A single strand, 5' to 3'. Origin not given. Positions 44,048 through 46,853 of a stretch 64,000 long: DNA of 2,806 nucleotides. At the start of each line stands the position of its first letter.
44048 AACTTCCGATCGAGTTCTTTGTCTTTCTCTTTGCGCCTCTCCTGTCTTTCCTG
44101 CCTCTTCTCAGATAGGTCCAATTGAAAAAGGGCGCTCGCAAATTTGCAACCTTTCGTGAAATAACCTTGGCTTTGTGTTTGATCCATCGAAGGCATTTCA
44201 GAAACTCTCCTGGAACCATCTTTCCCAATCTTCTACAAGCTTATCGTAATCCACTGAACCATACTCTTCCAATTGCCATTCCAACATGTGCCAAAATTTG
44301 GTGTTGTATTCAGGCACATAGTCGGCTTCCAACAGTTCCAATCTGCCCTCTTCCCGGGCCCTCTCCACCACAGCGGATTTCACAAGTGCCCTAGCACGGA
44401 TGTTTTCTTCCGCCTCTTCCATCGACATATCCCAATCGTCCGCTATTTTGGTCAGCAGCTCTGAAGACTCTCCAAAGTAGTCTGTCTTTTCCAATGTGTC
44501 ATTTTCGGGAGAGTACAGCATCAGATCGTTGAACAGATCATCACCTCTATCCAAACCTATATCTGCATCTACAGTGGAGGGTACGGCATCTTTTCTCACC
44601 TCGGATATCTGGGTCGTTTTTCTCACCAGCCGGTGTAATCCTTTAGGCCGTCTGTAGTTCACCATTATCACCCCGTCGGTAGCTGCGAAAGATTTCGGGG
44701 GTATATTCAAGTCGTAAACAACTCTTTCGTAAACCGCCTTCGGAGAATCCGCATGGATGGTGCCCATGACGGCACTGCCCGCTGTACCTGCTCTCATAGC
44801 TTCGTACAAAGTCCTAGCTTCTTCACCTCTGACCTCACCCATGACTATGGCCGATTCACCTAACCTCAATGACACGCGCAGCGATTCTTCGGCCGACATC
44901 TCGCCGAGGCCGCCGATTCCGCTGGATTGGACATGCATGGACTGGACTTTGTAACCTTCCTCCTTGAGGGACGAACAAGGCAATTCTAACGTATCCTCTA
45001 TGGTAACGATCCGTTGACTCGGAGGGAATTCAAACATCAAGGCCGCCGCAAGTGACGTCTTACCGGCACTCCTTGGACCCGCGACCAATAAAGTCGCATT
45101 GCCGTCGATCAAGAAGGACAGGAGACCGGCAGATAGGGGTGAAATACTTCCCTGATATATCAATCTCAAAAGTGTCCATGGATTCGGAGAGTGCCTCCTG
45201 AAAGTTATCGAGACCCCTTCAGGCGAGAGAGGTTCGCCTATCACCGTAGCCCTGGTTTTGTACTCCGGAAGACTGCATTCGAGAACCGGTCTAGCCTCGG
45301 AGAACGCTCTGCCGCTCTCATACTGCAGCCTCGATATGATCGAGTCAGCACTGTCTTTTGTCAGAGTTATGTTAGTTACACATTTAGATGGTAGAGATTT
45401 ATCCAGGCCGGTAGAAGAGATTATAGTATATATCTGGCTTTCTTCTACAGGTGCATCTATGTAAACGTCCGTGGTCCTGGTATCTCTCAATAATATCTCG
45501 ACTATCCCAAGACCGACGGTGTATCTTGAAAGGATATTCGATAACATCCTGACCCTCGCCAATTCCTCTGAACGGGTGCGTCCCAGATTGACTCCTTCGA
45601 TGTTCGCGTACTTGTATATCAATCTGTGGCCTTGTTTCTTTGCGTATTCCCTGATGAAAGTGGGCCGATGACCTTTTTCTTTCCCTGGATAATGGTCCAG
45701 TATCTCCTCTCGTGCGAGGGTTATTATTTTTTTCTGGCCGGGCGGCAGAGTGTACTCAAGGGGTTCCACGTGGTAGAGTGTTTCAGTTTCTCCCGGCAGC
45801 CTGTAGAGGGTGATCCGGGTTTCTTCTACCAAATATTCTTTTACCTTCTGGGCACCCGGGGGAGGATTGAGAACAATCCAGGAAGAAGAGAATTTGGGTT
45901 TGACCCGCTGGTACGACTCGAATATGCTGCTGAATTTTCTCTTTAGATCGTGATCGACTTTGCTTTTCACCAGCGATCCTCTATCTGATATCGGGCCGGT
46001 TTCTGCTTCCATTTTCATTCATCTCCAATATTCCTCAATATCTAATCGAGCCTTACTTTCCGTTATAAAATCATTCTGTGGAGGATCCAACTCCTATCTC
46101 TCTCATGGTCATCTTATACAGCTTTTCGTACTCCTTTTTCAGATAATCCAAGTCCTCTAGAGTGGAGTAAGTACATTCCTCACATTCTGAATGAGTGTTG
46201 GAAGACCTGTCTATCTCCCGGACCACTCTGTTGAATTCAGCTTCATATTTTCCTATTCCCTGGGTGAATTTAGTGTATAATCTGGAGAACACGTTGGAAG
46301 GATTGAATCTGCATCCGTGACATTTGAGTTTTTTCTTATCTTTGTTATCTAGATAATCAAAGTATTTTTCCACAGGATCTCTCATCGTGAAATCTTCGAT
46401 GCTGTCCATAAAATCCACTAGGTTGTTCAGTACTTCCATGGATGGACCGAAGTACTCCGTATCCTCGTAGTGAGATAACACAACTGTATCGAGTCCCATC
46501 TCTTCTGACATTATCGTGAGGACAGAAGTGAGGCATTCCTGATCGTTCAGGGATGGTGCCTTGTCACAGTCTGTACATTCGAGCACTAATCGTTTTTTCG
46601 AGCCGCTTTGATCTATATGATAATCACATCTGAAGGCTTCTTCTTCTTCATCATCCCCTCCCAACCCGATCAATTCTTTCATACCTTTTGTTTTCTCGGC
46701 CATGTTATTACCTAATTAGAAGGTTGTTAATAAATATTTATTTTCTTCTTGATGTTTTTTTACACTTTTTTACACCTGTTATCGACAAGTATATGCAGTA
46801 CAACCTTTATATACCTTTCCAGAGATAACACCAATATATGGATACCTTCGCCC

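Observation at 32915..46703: Type IV pilus-like operon whose filament genes are interleaved with two ~1200-aa receptor-like membrane proteins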

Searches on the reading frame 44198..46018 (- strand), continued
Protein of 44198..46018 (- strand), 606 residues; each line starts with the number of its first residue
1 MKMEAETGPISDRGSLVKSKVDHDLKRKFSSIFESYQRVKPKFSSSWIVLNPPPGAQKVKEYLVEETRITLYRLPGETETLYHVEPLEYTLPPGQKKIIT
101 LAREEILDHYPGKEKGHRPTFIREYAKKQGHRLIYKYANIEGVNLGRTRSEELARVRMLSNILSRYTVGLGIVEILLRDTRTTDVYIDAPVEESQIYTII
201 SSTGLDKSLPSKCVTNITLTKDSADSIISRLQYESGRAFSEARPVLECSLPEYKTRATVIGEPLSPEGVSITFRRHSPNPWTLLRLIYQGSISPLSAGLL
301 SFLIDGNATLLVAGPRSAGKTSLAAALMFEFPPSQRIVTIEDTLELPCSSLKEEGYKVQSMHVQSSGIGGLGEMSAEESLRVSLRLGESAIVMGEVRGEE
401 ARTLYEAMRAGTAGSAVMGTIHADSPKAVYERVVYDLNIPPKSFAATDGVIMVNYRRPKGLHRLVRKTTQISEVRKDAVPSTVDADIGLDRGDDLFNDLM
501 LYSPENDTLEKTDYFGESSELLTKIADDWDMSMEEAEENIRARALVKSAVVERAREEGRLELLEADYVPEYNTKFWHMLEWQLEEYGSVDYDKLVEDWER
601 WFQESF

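Call 56: search_dna_similar(query=window:44198-46018:-, collection=plasmids, mode=protein, max_rows=25)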
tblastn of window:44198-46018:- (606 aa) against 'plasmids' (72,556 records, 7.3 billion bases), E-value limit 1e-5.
Records with a match: 4805; places in all: 5154; records where one place covers at least 80% of the query: 0.
Best place of each record, by identity: <60% 4805.
By first word of the organism name: Escherichia 760; Klebsiella 421; Rhizobium 344; Bacillus 300; Agrobacterium 212; Xanthomonas 186; Ralstonia 151; Pseudomonas 148; uncultured 132; Sinorhizobium 127; and 264 more.
By predicted mobility (MOB-suite, as given by PLSDB): conjugative 3051; non-mobilizable 1186; mobilizable 568.
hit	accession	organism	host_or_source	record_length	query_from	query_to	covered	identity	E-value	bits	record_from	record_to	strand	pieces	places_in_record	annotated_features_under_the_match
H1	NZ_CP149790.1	Haloterrigena sp. KLK7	cell culture,salt lake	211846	118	454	56%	38.1%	4e-56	213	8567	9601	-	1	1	type II/IV secretion system ATPase subunit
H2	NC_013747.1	Haloterrigena turkmenica DSM 5511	-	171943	161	454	49%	40.1%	2e-56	213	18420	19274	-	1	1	type II/IV secretion system ATPase subunit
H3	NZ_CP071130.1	Caballeronia sp. M1242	Homo sapiens,ETA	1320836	123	468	57%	30.3%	9e-23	111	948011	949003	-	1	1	none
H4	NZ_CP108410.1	Kitasatospora sp. NBC_01300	-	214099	49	434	64%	26.9%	3e-12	77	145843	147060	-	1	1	ATPase, T2SS/T4P/T4SS family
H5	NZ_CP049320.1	Caballeronia sp. SBC2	whole organism,soil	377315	123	468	57%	29.6%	2e-21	107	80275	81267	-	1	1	CpaF family protein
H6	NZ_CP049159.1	Caballeronia sp. SBC1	whole organism,soil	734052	123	468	57%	29.6%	2e-21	107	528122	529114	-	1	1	CpaF family protein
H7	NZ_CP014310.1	Burkholderia sp. PAMC 26561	single cell,lichen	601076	123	468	57%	28.7%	1e-21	107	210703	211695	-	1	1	CpaF family protein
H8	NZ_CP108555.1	Streptomyces sp. NBC_01207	-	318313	52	434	63%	25.7%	4e-14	84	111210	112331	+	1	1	ATPase, T2SS/T4P/T4SS family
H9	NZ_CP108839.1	Streptomyces sp. NBC_00853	-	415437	52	434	63%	25.7%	4e-14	84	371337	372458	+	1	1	ATPase, T2SS/T4P/T4SS family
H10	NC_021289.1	Caballeronia insecticola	-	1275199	134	433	50%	31.8%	1e-29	133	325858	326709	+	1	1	none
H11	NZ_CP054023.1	Rhizobium indicum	Pisum sativum l. (pea),Pure culture,Pea ...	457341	96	475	63%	24.9%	2e-13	81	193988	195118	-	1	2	ATPase, T2SS/T4P/T4SS family | hypothetical protein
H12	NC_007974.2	Cupriavidus metallidurans CH34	-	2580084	134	433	50%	31.5%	6e-27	124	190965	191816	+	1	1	none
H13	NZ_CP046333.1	Cupriavidus metallidurans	sedimentation pond in a zinc factory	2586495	134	433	50%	31.5%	6e-27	124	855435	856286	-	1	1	none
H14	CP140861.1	Rhizobium ruizarguesonis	Trifolium pratense,whole organism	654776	96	475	63%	24.6%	9e-14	83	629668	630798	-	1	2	ATPase, T2SS/T4P/T4SS family | hypothetical protein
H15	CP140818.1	Rhizobium ruizarguesonis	Trifolium pratense,whole organism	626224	97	475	63%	24.7%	1e-13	82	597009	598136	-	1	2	ATPase, T2SS/T4P/T4SS family | hypothetical protein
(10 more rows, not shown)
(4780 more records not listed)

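Call 59: get_annotated_region(hit=H2, flank=12000)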
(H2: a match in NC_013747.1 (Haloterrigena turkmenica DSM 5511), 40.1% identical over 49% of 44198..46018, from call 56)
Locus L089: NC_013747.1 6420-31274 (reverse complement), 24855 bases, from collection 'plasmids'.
description: Haloterrigena turkmenica DSM 5511 plasmid pHTUR04, complete sequence
organism: Haloterrigena turkmenica DSM 5511 (NCBI taxid 543526)
taxonomy: Archaea; Euryarchaeota; Halobacteria; Halobacteriales; Natrialbaceae; Haloterrigena; Haloterrigena turkmenica; Haloterrigena turkmenica DSM 5511
host: -; source: -; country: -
typing (MOB-suite, as given by PLSDB): non-mobilizable
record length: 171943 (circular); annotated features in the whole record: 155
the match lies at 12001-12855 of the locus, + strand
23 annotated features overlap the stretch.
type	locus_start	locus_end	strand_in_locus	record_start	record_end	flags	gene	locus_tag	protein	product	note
CDS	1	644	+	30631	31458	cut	-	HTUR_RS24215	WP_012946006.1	class I SAM-dependent methyltransferase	-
CDS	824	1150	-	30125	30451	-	-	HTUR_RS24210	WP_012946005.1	chorismate mutase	-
CDS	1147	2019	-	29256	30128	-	-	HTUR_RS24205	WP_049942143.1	shikimate kinase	GO:0009423 - chorismate biosynthetic process [Evidence IEA]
CDS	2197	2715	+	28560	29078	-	-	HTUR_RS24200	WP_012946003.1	DUF5796 family protein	-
CDS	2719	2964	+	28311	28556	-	-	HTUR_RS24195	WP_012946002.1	hypothetical protein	-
CDS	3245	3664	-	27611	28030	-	-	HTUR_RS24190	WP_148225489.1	hypothetical protein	-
CDS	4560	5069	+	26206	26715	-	-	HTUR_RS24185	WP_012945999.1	hypothetical protein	-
CDS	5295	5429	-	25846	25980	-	-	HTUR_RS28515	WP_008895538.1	hypothetical protein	-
CDS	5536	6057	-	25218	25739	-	-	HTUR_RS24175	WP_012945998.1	SHOCT domain-containing protein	-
CDS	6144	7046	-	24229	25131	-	-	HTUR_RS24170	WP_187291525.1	ribonucleotide-diphosphate reductase subunit beta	GO:0009263 - deoxyribonucleotide biosynthetic process [Evidence IEA]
CDS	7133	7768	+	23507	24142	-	-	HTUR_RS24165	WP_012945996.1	helix-turn-helix domain-containing protein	-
CDS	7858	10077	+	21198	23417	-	-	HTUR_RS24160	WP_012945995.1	AAA family ATPase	-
CDS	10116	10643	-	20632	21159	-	-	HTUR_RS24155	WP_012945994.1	hypothetical protein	-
CDS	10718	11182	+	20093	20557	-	-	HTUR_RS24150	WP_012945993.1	hypothetical protein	-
CDS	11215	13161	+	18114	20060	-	-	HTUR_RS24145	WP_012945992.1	type II/IV secretion system ATPase subunit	-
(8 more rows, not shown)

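Call 92: search_solved_structures(query=window:44198-46018:-, max_evalue=1e-15, show_alignments=5)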
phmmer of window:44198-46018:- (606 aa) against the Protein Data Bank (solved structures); distinct sequences matched with E-value up to 1e-15: 6.
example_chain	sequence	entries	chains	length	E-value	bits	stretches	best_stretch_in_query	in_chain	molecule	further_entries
2oap_1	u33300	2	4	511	1.1e-29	106.5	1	163-475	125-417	Type II secretion system protein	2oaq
8rkd_E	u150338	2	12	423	3.8e-24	88.2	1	226-434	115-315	Pilus assembly ATPase CpaF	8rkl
8rjf_A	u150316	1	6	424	3.8e-24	88.2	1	226-434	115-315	Pilus assembly ATPase CpaF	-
9e24_A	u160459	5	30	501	5.7e-24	87.7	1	226-434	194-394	CpaF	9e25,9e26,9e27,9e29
4ii7_A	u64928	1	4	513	1.3e-23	86.5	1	222-484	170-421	FlaI ATPase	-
4ihq_A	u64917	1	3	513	9e-23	83.7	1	222-484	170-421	FlaI ATPase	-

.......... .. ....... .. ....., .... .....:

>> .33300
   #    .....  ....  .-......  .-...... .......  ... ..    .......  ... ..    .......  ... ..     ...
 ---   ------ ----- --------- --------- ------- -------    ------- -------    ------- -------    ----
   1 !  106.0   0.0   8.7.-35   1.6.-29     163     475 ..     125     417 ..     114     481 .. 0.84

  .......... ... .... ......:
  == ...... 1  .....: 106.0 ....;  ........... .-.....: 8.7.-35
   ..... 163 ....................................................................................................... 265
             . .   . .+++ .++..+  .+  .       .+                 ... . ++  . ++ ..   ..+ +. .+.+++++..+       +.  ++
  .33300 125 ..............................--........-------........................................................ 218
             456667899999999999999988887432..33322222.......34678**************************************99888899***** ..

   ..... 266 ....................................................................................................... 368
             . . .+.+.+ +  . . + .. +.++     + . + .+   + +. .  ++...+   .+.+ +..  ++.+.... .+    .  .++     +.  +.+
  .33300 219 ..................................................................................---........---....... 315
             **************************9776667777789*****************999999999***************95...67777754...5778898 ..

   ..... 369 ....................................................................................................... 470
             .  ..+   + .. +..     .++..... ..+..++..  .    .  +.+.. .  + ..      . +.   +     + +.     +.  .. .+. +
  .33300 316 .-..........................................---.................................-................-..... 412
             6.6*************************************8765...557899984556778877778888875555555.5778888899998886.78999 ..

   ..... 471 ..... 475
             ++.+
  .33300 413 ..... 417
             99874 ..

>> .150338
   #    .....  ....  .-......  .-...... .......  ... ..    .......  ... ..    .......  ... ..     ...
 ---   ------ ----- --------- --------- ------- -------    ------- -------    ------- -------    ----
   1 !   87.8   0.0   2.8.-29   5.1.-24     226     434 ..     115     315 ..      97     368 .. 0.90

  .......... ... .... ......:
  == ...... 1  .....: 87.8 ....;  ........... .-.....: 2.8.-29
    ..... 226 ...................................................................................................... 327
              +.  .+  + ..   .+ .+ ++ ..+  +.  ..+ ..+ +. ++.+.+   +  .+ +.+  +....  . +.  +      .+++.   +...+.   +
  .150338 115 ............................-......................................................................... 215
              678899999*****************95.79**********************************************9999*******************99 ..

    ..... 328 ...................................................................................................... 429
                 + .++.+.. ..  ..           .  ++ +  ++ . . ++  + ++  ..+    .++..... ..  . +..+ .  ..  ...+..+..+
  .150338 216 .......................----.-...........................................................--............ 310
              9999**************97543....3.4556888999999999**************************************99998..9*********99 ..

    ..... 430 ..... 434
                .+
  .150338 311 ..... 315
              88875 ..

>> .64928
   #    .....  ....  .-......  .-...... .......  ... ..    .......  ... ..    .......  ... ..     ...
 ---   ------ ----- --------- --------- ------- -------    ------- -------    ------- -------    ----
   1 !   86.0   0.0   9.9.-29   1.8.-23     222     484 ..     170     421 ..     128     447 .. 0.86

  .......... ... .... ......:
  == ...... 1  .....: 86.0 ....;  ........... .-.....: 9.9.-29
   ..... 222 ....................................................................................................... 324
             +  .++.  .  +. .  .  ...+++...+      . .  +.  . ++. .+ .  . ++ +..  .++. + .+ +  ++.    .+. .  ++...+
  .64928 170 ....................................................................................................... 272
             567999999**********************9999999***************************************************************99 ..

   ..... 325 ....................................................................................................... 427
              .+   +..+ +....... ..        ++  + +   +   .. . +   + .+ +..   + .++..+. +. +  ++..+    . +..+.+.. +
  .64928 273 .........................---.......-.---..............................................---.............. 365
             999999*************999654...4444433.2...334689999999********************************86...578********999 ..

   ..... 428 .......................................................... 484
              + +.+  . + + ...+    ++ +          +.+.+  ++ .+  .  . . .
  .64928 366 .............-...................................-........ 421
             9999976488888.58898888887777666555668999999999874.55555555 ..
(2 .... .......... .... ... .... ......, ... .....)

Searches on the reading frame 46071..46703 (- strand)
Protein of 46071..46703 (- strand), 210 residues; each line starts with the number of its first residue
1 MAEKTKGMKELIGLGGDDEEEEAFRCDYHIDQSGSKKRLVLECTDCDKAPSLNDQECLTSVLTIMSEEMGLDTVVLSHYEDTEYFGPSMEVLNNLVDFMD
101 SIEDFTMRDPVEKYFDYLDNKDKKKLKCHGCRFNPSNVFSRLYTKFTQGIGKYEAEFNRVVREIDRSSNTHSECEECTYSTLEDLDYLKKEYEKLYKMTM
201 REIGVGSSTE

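Call 4: search_protein_families(library=pfam, proteins=[window:46071-46703:-], max_evalue=0.1)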
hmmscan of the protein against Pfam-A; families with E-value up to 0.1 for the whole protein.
window:46071-46703:- (210 aa): 2 families
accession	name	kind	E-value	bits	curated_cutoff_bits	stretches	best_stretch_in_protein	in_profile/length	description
PF14643.11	DUF4455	-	0.015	14.4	30.4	1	143-202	378-436/469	Domain of unknown function (DUF4455)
PF02748.20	PyrI_C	-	0.016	15.5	23.4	0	107-131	16-39/48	Aspartate carbamoyltransferase regulatory chain, metal binding domain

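Call 5: search_protein_families(library=ncbifam, proteins=[window:46071-46703:-], max_evalue=0.1)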
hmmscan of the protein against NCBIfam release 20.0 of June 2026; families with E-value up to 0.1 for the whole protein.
window:46071-46703:- (210 aa): 0 families

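Call 48: find_homologous_proteins(query=window:46071-46703:-)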
Query window:46071-46703:- (210 aa): 6 proteins with E <= 0.001 among 118 candidates.
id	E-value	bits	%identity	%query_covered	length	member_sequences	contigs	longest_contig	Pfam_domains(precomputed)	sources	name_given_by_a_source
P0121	1.7e-114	399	84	100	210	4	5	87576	-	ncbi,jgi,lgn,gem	-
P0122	1.1e-96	341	75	94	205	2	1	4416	-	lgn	-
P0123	7.9e-94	331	73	86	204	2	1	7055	-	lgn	-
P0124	2.4e-93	330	71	96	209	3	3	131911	-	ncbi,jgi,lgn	-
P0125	3.4e-93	329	74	85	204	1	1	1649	-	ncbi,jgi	-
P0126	1.9e-78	281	60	99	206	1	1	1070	-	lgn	-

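Call 57: predict_structure(alignment_id=A2)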
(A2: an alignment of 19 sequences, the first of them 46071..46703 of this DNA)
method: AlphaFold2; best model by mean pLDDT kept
length: 210 residues; sequences in the alignment: 19
mean_pLDDT: 77.6   pTM: 0.73
mean pLDDT of the five models: 77.6, 77.3, 76.7, 76.6, 76.6
residues with pLDDT >= 90: 74; 70-90: 93; 50-70: 13; < 50: 30
segments of 3 or more residues with pLDDT < 50: 1-24, 205-210
pLDDT, mean of each block of 10 residues (from residue 1): 29 28 66 90 73 83 89 87 90 93 86 74 77 90 90 92 79 81 92 88 53
secondary structure, 60 per line:
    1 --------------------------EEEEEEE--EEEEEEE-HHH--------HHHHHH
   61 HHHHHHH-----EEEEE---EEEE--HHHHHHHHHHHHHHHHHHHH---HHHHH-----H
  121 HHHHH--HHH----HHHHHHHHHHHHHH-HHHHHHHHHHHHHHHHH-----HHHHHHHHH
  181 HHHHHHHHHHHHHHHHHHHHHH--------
elements in order: E27-33 E36-42 H55-67 E73-77 E81-84 H87-106 H110-114 H120-125 H135-148 H150-166 H172-202

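Call 61: fold_search(model_id=the predicted structure, library=pdb)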
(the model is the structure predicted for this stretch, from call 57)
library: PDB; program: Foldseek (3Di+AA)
matches with E <= 10: 440; with E <= 0.001: 0
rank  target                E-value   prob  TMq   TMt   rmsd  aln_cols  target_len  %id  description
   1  6xxv_F                6.6e-01  0.23  0.18  0.31  18.2       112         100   12  Crystal Structure of a computationally designed Immunogen S2_1.2 in complex with its elicited antibody C57 (released 2020-04-22)
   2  4an8_A                8.5e-01  0.11  0.20  0.11  16.5       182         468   12  Structure of Thermus thermophilus CasA (Cse1) (released 2012-05-02)
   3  3qxi_B                9.5e-01  0.30  0.17  0.15   5.1        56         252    9  Crystal structure of enoyl-CoA hydratase EchA1 from Mycobacterium marinum (released 2011-03-16)
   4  4oyd_B                1.0e+00  0.20  0.19  0.30  19.1       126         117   10  Crystal structure of a computationally designed inhibitor of an Epstein-Barr viral Bcl-2 protein (released 2014-07-09)
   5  1yo7_A                1.1e+00  0.47  0.31  0.48   9.2       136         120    8  Re-engineering topology of the homodimeric ROP protein into a single-chain 4-helix bundle (released 2005-02-15)
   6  9clb_F                1.2e+00  0.15  0.19  0.31  20.2       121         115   13  Crystal structure of Bak bound to the inhibitory aBAK (released 2025-07-16)
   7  6bs9_A                1.2e+00  0.12  0.18  0.22  15.2       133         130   10  Stage III sporulation protein AB (SpoIIIAB) (released 2018-01-17)
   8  1nig                  1.2e+00  0.12  0.20  0.26  16.9       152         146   18  2.0 A Structure of Protein of Unknown Function from Thermoplasma acidophilum (released 2003-07-15)
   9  4k3w_B                1.2e+00  0.11  0.17  0.14  14.9       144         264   11  Crystal structure of an enoyl-CoA hydratase/isomerase from Marinobacter aquaeolei (released 2013-04-24)
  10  3lf9                  1.3e+00  0.11  0.18  0.28  18.8       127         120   10  Crystal structure of HIV epitope-scaffold 4E10_D0_1IS1A_001_C (released 2010-09-22)
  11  8apf_F1               1.4e+00  0.05  0.14  0.09  16.6       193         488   12  rotational state 2a of the Trypanosoma brucei mitochondrial ATP synthase dimer (released 2022-10-26)
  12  3uum_B                1.4e+00  0.20  0.22  0.34  17.9       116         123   14  Crystal Structure of N-terminal first spectrin repeat of utrophin (released 2012-09-19)
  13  9clb_D                1.4e+00  0.13  0.18  0.30  19.6       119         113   13  Crystal structure of Bak bound to the inhibitory aBAK (released 2025-07-16)
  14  4zvb_A                1.4e+00  0.13  0.18  0.24  17.2       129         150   12  Crystal structure of globin domain of the E. coli DosC - form II (ferrous) (released 2015-11-11)
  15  3ws7                  1.4e+00  0.07  0.16  0.13  14.7       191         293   13  The 1.18 A resolution structure of L-serine 3-dehydrogenase complexed with NADP+ and sulfate ion from the hyperthermophi (released 2015-03-04)
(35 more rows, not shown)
